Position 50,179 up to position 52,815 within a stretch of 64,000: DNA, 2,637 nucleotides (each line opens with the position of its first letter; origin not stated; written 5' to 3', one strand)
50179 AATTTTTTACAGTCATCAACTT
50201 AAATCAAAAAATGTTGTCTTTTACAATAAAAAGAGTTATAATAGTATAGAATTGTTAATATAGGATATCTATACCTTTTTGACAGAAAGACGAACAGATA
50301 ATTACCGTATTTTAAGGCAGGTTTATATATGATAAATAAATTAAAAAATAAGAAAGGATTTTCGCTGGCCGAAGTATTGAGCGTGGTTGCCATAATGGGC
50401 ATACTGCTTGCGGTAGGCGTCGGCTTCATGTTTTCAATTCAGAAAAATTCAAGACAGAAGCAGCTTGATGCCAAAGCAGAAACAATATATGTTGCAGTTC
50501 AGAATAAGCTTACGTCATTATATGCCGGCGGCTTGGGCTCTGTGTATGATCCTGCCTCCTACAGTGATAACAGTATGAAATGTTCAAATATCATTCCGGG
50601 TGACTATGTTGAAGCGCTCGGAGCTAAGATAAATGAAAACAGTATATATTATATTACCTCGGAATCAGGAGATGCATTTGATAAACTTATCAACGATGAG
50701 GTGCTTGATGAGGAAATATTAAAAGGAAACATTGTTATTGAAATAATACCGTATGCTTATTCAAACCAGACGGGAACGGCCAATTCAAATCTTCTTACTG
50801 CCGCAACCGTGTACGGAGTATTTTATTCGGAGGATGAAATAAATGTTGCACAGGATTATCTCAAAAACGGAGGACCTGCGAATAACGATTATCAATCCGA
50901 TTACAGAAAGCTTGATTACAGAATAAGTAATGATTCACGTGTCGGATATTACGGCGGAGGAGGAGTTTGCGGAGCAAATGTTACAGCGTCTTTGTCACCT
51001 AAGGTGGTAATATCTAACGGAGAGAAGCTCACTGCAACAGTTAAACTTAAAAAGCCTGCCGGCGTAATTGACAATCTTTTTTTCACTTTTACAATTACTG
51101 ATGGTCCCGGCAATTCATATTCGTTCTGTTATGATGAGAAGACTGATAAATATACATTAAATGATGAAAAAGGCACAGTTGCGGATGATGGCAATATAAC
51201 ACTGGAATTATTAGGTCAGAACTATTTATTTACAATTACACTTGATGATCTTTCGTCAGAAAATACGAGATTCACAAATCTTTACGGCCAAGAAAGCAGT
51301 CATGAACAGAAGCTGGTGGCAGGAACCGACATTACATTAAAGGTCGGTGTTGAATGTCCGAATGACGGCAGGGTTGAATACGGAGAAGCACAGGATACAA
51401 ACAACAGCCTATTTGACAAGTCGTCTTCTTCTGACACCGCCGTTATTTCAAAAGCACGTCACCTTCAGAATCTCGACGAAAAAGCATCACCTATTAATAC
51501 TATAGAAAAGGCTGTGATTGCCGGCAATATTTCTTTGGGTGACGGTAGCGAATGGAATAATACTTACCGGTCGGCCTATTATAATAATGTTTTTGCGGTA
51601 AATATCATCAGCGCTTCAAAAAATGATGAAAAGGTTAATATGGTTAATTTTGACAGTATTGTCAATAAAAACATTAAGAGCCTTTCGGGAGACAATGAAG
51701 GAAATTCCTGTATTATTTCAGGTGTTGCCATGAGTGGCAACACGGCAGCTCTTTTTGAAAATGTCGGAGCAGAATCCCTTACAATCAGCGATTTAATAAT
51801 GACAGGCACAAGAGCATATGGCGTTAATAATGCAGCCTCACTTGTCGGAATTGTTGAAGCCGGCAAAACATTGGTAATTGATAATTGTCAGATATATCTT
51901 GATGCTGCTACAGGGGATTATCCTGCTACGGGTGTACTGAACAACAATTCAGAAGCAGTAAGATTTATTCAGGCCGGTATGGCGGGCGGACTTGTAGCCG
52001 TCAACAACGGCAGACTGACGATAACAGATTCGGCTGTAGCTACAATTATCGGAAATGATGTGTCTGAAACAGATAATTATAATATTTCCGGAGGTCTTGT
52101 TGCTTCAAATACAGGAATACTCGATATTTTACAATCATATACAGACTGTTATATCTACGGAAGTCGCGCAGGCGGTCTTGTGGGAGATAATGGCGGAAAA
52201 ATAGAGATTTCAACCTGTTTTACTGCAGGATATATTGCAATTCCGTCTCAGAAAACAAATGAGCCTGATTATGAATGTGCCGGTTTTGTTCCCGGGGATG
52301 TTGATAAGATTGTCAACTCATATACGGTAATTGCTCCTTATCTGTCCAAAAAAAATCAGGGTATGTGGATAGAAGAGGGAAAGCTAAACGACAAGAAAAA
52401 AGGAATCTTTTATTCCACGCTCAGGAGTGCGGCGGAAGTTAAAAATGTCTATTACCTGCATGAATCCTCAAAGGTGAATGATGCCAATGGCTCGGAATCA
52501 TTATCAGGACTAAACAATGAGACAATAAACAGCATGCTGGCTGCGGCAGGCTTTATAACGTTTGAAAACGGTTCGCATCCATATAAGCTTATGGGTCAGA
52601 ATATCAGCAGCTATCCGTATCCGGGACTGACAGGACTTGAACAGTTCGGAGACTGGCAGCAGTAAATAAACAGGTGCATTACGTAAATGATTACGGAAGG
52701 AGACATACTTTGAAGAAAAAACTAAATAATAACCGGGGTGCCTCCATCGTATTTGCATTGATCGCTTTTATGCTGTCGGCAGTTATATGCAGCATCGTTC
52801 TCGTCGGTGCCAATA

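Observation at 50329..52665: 778-aa pilin fused to a GLUG-repeat (beta-helix-like) module, a candidate pilus-tip adhesin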

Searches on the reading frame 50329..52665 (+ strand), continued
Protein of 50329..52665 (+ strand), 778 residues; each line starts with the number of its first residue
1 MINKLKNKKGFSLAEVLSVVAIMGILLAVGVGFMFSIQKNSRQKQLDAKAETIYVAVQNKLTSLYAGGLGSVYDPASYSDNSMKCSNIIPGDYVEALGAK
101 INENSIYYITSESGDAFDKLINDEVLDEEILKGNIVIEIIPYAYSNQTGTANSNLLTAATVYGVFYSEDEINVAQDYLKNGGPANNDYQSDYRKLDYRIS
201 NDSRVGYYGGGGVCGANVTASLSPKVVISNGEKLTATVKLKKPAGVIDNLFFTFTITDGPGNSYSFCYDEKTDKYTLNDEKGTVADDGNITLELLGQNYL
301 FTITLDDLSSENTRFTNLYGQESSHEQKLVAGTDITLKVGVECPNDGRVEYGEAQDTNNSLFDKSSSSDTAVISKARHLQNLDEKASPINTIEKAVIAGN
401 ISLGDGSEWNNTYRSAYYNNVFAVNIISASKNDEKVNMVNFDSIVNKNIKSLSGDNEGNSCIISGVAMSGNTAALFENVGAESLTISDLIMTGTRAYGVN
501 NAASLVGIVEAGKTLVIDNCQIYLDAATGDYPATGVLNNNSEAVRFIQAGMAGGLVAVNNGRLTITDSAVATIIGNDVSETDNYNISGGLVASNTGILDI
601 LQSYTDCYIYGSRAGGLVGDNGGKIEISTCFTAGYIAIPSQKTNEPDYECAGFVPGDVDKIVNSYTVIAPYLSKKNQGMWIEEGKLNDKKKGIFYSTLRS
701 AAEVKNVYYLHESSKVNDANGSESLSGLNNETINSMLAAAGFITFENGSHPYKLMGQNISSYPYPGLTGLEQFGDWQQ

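Call 36: predict_structure(alignment_id=A2)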
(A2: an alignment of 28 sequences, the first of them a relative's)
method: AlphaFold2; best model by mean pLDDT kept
length: 778 residues; sequences in the alignment: 28
mean_pLDDT: 80.1   pTM: 0.71
mean pLDDT of the five models: 80.1, 79.4, 79.2, 78.3, 75.7
residues with pLDDT >= 90: 294; 70-90: 295; 50-70: 122; < 50: 67
segments of 3 or more residues with pLDDT < 50: 1-11, 145-153, 212-219, 279-286, 537-542, 580-582, 673-690
pLDDT, mean of each block of 10 residues (from residue 1): 38 60 60 63 78 80 73 78 79 63 81 81 74 88 51 60 85 77 74 82 83 44 91 95 76 93 90 71 54 84 93 90 86 95 75 94 93 96 85 93 91 82 70 75 95 75 93 96 96 93 98 98 82 53 76 98 98 75 78 98 93 93 96 81 63 95 92 43 37 84 95 74 88 87 74 68 81 72
secondary structure, 60 per line:
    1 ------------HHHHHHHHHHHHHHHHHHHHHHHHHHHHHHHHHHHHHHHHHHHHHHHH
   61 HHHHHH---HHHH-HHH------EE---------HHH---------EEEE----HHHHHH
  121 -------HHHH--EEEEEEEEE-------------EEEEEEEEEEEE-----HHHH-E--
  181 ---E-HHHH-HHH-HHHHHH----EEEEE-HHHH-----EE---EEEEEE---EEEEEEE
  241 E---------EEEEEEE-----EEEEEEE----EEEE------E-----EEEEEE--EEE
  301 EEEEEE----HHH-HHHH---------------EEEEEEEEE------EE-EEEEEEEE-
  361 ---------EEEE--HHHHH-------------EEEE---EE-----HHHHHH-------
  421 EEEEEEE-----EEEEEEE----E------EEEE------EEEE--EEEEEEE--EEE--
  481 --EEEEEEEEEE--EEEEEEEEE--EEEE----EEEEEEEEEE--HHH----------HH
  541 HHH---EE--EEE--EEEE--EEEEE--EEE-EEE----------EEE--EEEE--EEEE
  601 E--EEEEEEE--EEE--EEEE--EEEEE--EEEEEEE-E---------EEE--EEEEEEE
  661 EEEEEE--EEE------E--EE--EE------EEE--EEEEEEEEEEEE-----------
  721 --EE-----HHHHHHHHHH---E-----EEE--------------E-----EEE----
elements in order (helices of 4 or more, strands of 3 or more residues): H13-66 H70-73 E107-110 H115-120 H128-131 E134-142 E156-167 H173-176 H186-189 H195-200 E205-209 H211-214 E225-230 E234-241 E251-257 E263-269 E274-277 E290-295 E298-306 H315-318 E334-342 E352-359 E370-373 H376-380 E394-397 H408-413 E421-427 E433-439 E451-454 E461-464 E467-473 E476-478 E483-492 E495-503 E506-509 E514-523 H539-543 E551-553 E556-559 E562-566 E569-571 E573-575 E586-588 E591-594 E597-601 E604-610 E613-615 E618-621 E624-628 E631-637 E649-651 E654-666 E669-671 E693-695 E698-709 H730-739 E749-751 E772-774
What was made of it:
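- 50989..51423 (+): Ig-like beta-sandwich spacer, residues 221-365. AF2 strands 225-359 (call 36).
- On Type IV pilin (class III signal peptide proteins): The AF2 model has helix 13-66 and four strands up to residue 209 (call 36).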

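Call 38: fold_search(model_id=the predicted structure, library=pdb)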
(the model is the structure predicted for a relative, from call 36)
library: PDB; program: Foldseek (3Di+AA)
matches with E <= 10: 1950; with E <= 0.001: 0
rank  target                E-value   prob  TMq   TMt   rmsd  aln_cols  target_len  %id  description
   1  9ard_A                4.1e-03  1.00  0.11  0.47   6.2       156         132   16  Structure of Pycsar EcPycC cyclase immunoglobulin-like AGS-C domain (released 2024-06-19)
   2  7uvl_P                9.5e-03  0.97  0.22  0.14  15.2       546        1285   10  IgA1 Protease with IgA1 substrate (released 2022-11-23)
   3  8q2h                  9.5e-03  0.60  0.10  0.07  22.3       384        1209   12  beta-galactosidase from Bacillus circulans (released 2024-10-16)
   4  7yp1_D                1.1e-02  1.00  0.11  0.55   4.8       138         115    6  Cryo-EM structure of EBV gHgL-gp42 in complex with mAb 10E4 (localized refinement) (released 2024-01-31)
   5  7cwd                  1.1e-02  0.72  0.10  0.09  16.3       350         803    8  Crystal structure of beta-galactosidase II from Bacillus circulans in complex with beta-D-galactopyranosyl disaccharide (released 2020-12-09)
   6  3osk_A                1.4e-02  1.00  0.10  0.43   5.6       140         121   13  Crystal structure of human CTLA-4 apo homodimer (released 2010-12-08)
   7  1i8l_C                1.5e-02  1.00  0.10  0.47   6.7       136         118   12  HUMAN B7-1/CTLA-4 CO-STIMULATORY COMPLEX (released 2001-04-04)
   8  9vx3_A                1.6e-02  1.00  0.11  0.41   5.2       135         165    7  Crystal structure of the peptide-bound form of HisMab-1 Fv-clasp (released 2025-12-17)
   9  8t4b_H                1.9e-02  1.00  0.09  0.44   6.1       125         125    6  MD65 N332-GT5 SOSIP in complex with RM_N332_32 Fab and RM20A3 (released 2024-05-08)
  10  7ldj_G                2.0e-02  1.00  0.12  0.50   5.5       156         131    8  SARS-CoV-2 receptor binding domain in complex with WNb-2 (released 2021-05-05)
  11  9hlw_H                2.0e-02  1.00  0.11  0.48   6.6       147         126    7  Prostate Specific Membrane Antigen (PSMA) in complex with nanobody7 (released 2025-07-16)
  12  6yx9_H                2.1e-02  1.00  0.11  0.51   5.6       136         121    4  Cryogenic human adiponectin receptor 2 (ADIPOR2) at 2.4 A resolution determined by Serial Crystallography (SSX) using  (released 2021-05-12)
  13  7wwi_E                2.1e-02  1.00  0.11  0.52   5.8       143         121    5  SARS-CoV-2 BA.1 Spike trimer in complex with 55A8 Fab in the class 1 conformation (released 2023-02-15)
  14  7tfo_P                2.1e-02  1.00  0.11  0.52   5.8       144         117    8  Cryo-EM structure of HIV-1 Env trimer BG505 SOSIP.664 in complex with CD4bs antibody Ab1573 (released 2022-01-26)
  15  5dhv_H                2.1e-02  1.00  0.10  0.49   5.8       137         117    8  HIV-1 Rev NTD dimers with variable crossing angles (released 2016-06-22)
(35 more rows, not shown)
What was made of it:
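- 50989..51423 (+): Foldseek hits of about 125-156 aligned columns to Ig-like and V-set domains, TM about 0.5 relative to the target (call 38).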

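Call 57: search_protein_families(library=pfam, proteins=[P0028, P0156, P0038], max_evalue=0.001)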
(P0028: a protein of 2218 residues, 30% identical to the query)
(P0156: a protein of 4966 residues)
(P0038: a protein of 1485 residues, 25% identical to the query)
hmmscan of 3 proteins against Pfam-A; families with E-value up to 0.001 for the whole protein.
P0028 (2218 aa): 2 families
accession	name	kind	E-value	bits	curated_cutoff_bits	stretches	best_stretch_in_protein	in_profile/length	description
PF07581.17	Glug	-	3.1e-15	55.9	20.5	0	951-975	2-27/28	The GLUG motif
PF07963.17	N_methyl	-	2.1e-05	24.3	21.2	1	10-33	2-25/27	Prokaryotic N-terminal methylation motif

P0156 (4966 aa): 3 families
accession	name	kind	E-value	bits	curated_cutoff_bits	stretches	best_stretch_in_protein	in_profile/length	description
PF05342.19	Peptidase_M26_N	-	8e-12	45.3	27.7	1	3614-3688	181-250/250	M26 IgA1-specific Metallo-endopeptidase N-terminal region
PF07581.17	Glug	-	8.5e-11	42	20.5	0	3242-3263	3-25/28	The GLUG motif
PF07963.17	N_methyl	-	0.00011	22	21.2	1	9-33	2-26/27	Prokaryotic N-terminal methylation motif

P0038 (1485 aa): 1 family
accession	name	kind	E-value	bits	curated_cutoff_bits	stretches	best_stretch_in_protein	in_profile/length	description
PF07963.17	N_methyl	-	5.2e-06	26.2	21.2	1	9-34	1-26/27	Prokaryotic N-terminal methylation motif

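Call 60: find_related_loci(query=A4, collection=genome_contigs, flank=8000)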
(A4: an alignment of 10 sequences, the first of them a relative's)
Query A4 (778 aa) in genome_contigs; peptide patterns used: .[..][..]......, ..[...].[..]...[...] (x = any residue, [..] = any of these).
312 stretches matched a pattern; 118 encode a relative of the query (tblastn E <= 1e-3); the best 80 are kept; 80 distinct loci.
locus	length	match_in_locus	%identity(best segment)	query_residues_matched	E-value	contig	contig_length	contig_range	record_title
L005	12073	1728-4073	41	3-777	3e-161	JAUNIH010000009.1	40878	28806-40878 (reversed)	MAG: Erysipelotrichaceae bacterium isolate S28M_St_metabat_45 NODE_640_length_40878_cov_31.154055, whole genome shotgun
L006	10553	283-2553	36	6-776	3e-124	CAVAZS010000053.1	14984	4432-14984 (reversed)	Lachnospiraceae bacterium isolate SRR8978301_cleanbin_000002 genome assembly, contig: Spades_SRR8978301_contig_201, whol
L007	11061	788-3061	36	6-776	5e-123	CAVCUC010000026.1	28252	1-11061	bacterium isolate G02614-L1_cleanbin_000013 genome assembly, contig: Spades_G02614-L1_contig_818, whole genome shotgun s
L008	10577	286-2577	35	2-776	5e-119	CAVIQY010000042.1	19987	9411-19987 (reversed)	bacterium isolate H07655-L1_cleanbin_000009 genome assembly, contig: Spades_H07655-L1_contig_1890, whole genome shotgun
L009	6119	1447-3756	37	2-776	3e-118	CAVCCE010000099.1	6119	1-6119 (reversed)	Duodenibacillus sp. isolate SRR8978320_cleanbin_000009 genome assembly, contig: Spades_SRR8978320_contig_1148, whole gen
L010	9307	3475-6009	34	3-776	2e-113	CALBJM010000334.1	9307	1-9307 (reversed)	MAG TPA_asm: uncultured Erysipelotrichaceae bacterium isolate SRR1747018_bin.99_CONCOCT_v1.1_MAG genome assembly, contig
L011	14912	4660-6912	35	6-776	5e-110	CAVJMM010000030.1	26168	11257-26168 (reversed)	Eubacterium sp. AM49-13BH isolate H07681-L1_cleanbin_000024 genome assembly, contig: Spades_H07681-L1_contig_1075, whole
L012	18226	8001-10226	36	6-776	2e-108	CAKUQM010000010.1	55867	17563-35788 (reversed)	MAG: uncultured Erysipelotrichaceae bacterium isolate REFINED_METABAT215_TOP10_CONTIGS_1500_ASSEMBLY_K77_MERGED__Hadza_M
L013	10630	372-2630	35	2-776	2e-106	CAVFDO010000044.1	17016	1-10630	bacterium isolate SRR8978468_cleanbin_000002 genome assembly, contig: Spades_SRR8978468_contig_123, whole genome shotgun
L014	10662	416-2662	34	6-776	3e-103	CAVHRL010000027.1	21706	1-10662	Lachnospiraceae bacterium isolate H07677-L1_cleanbin_000010 genome assembly, contig: Spades_H07677-L1_contig_1235, whole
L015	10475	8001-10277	37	8-776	4e-114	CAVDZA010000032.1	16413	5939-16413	Bulleidia sp. isolate H07633-L1_cleanbin_000010 genome assembly, contig: Spades_H07633-L1_contig_1859, whole genome shot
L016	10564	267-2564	32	6-776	6e-93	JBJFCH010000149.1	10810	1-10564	MAG: Oliverpabstia sp. isolate PUUB16_bin.026 NODE_4054_length_10810_cov_10.327011, whole genome shotgun sequence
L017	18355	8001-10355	33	1-777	7e-93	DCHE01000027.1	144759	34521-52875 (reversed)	MAG TPA_asm: Lachnospiraceae bacterium UBA1760 UBA1760_contig_4244, whole genome shotgun sequence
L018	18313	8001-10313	30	1-777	9e-85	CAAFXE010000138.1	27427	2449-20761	MAG TPA_asm: Lachnospiraceae bacterium, isolate HGM12587, WGS project CAAFXE010000000 data, contig: SRS475647_3_k119_144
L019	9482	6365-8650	30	1-777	1e-79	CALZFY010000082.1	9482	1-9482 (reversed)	MAG: uncultured Lachnoclostridium sp. isolate SRR3176534_bin.24_metaWRAP_v1.3_MAG genome assembly, contig: ERZ8974731.36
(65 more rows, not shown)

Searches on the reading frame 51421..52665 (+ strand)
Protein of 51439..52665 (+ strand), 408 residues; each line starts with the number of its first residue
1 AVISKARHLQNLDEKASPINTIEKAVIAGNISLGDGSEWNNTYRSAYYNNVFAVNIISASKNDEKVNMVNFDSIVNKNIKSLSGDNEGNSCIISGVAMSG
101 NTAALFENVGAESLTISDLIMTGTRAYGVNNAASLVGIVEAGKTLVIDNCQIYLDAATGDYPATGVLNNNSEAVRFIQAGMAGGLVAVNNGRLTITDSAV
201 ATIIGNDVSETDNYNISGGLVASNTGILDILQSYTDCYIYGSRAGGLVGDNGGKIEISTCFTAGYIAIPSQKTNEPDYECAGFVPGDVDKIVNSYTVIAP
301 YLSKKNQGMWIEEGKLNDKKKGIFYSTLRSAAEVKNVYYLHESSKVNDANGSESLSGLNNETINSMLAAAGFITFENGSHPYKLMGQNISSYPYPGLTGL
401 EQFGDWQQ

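Call 5: search_protein_families(library=pfam, proteins=[window:51439-52665:+], max_evalue=10)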
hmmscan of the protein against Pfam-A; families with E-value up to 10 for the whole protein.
window:51439-52665:+ (408 aa): 1 family
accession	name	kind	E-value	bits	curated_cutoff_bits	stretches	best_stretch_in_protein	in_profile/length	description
PF15475.11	UPF0444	-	2.9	8.7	27.6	0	106-146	33-73/91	Transmembrane protein C12orf23, UPF0444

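Call 49: predict_structure(alignment_id=A3)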
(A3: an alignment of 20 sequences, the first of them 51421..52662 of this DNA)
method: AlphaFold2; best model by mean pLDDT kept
length: 414 residues; sequences in the alignment: 20
mean_pLDDT: 82.4   pTM: 0.90
mean pLDDT of the five models: 82.4, 78.6, 77.4, 77.2, 75.6
residues with pLDDT >= 90: 195; 70-90: 120; 50-70: 82; < 50: 17
segments of 3 or more residues with pLDDT < 50: 315-325
pLDDT, mean of each block of 10 residues (from residue 1): 76 88 84 89 57 60 67 82 95 89 92 96 95 94 98 96 69 56 93 99 95 63 97 98 91 96 95 72 82 95 82 47 52 90 87 78 88 86 68 66 83 59
secondary structure, 60 per line:
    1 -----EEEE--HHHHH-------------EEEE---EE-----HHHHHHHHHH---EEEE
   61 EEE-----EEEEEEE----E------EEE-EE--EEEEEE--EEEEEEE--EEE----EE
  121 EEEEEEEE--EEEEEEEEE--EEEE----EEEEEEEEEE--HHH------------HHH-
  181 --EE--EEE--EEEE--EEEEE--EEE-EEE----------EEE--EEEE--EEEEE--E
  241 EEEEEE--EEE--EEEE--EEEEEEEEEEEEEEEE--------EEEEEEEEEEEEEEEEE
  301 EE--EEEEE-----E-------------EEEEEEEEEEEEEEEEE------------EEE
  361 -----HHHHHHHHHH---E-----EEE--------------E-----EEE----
elements in order: E6-9 H12-16 E30-33 H44-53 E57-63 E69-75 E87-89 E95-100 E103-109 E112-114 E119-128 E131-139 E142-145 E150-159 E187-189 E192-195 E198-202 E205-207 E209-211 E222-224 E227-230 E233-237 E240-246 E249-251 E254-257 E260-275 E284-302 E305-309 E329-345 E358-360 H366-375 E385-387 E408-410
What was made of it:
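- Structure: whole model pLDDT 80.1 and pTM 0.71 (call 36); C-terminal model pLDDT 82.4 and pTM 0.90 (call 49).
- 51424..52473 (+): Right-handed parallel beta-helix of the GLUG / M26-N-terminal-domain type, residues 366-715, with the cap motif RHLQNLD (377-383). C-terminal model with pLDDT 82.4 and pTM 0.90 (call 49).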

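Call 51: fold_search(model_id=the predicted structure, library=pdb)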
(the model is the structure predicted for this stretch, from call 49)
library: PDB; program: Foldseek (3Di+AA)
matches with E <= 10: 107; with E <= 0.001: 1
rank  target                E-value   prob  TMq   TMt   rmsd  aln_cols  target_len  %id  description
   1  3n6z                  2.5e-04  1.00  0.47  0.56   6.4       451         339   10  Crystal structure of a putative immunoglobulin A1 protease (BACOVA_03286) from Bacteroides ovatus at 1.30 A resolution (released 2010-07-21)
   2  7uvk                  1.0e-02  1.00  0.47  0.17   6.2       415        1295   14  G. haemolysans IgA1 protease (released 2022-11-23)
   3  3krg_A                1.0e-02  0.82  0.27  0.28  13.4       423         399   10  Structural insights into substrate specificity and the anti beta-elimination mechanism of pectate lyase (released 2010-02-09)
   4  7uvl_P                2.0e-02  1.00  0.38  0.14   6.2       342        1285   14  IgA1 Protease with IgA1 substrate (released 2022-11-23)
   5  1vbl                  4.5e-02  0.66  0.28  0.28  13.0       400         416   11  Structure of the thermostable pectate lyase PL 47 (released 2005-04-19)
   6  6kvh                  9.0e-02  0.35  0.27  0.31  10.9       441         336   10  The mutant crystal structure of endo-polygalacturonase (T284A) from Talaromyces leycettanus JCM 12802 (released 2020-09-09)
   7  7xze_A                1.4e-01  0.38  0.29  0.28  12.6       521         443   10  Mutant (H176A) of the N-terminal domain of fucoidan lyase FdlA (released 2022-09-28)
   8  1idk                  1.7e-01  0.28  0.23  0.26  14.6       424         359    9  PECTIN LYASE A (released 1997-10-15)
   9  1pcl                  2.8e-01  0.21  0.24  0.27  11.2       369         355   10  UNUSUAL STRUCTURAL FEATURES IN THE PARALLEL BETA-HELIX IN PECTATE LYASES (released 1995-02-14)
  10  4hwv_B                3.5e-01  0.18  0.23  0.21  14.3       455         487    9  Structure of Pectate Lyase from Acidovorax avenae subsp citrulli (released 2013-10-23)
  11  2nzm_A                4.2e-01  0.25  0.27  0.28  13.2       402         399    9  Hexasaccharide I bound to Bacillus subtilis pectate lyase (released 2007-11-20)
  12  8ikw_B                4.4e-01  0.13  0.24  0.28  13.2       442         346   12  A complex structure of PGIP-PG (released 2024-02-07)
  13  5nxk_A                4.4e-01  0.11  0.21  0.26  12.5       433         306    9  L. reuteri 53608 SRRP (released 2018-03-21)
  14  1jta                  5.1e-01  0.57  0.36  0.40   9.9       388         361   10  Crystal Structure of Pectate Lyase A (C2 form) (released 2002-06-19)
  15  1qcx                  5.3e-01  0.23  0.25  0.27  12.6       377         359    8  PECTIN LYASE B (released 1999-05-19)
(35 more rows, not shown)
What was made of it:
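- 51424..52473 (+): Foldseek: 3n6z E 2.5e-4 prob 1.00, then 7uvk, 7uvl_P, then pectate lyases (call 51).
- On GLUG motif family (Pfam PF07581): Foldseek top hit 3n6z, E 2.5e-4, prob 1.00, TM 0.56 relative to the target, followed by 7uvk and 7uvl_P (call 51).
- Closest known: N-terminal beta-helix domain of M26 IgA1 metalloproteases. Same: These are the best structural matches to the C-terminal module (call 51).
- Fold matches: 3n6z (prob 1.00, E 2.5e-4) and IgA1 proteases 7uvk and 7uvl (call 51). Beta-helix domains in surface proteins commonly bind ligands; the L. reuteri SRRP adhesin is among the fold matches (call 51). Foldseek lists pectate lyases, polygalacturonases and alginate lyases after the top hits, with E from 0.01 to a few (call 51).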

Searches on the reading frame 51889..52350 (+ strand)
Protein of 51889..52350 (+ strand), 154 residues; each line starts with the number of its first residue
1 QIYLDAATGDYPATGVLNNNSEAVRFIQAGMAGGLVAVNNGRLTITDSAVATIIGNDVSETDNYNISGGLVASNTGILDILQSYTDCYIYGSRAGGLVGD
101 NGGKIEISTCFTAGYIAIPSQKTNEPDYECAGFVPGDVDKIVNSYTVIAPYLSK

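Call 5: search_protein_families(library=pfam, proteins=[window:51889-52350:+], max_evalue=10)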
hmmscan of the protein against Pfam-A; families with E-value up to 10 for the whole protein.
window:51889-52350:+ (154 aa): 1 family
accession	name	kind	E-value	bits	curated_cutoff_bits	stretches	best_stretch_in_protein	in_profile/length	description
PF07581.17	Glug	-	0.09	13.7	20.5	1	91-110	2-21/28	The GLUG motif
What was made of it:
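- On GLUG motif family (Pfam PF07581): One stretch of 13.7 bits (E 0.09) appears on the sub-fragment covering residues 521-674 (call 5).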
